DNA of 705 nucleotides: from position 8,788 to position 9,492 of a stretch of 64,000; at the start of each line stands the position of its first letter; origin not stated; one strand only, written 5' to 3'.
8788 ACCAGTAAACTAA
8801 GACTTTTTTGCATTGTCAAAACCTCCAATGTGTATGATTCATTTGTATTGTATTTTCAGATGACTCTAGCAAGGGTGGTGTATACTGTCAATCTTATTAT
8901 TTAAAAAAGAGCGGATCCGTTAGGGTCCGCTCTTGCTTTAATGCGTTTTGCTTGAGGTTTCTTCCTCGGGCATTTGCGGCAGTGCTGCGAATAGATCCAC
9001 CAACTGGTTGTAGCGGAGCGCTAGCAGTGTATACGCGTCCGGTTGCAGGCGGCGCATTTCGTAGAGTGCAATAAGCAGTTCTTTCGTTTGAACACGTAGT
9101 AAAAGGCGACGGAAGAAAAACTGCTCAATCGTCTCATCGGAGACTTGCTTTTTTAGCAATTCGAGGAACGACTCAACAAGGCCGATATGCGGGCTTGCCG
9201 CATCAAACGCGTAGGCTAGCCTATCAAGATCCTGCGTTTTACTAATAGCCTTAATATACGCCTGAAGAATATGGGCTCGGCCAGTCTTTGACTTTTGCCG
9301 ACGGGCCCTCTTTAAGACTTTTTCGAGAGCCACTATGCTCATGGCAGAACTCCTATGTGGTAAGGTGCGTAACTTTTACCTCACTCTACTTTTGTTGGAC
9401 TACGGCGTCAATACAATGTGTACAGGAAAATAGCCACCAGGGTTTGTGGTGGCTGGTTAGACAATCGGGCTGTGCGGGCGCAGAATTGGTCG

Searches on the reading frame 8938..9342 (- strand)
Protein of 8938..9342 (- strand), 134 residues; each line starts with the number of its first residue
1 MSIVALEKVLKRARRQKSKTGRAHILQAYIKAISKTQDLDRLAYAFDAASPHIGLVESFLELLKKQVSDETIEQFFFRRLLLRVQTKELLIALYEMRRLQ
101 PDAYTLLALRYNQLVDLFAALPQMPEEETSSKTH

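Call 84: search_protein_families(library=pfam, proteins=[window:8938-9342:-])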
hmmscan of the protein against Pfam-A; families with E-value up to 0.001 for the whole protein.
window:8938-9342:- (134 aa): 1 family
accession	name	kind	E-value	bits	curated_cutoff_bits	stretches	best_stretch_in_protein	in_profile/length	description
PF17107.11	SesA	-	0.00051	20.6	26.3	1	25-73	7-55/122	N-terminal domain on NACHT_NTPase and P-loop NTPases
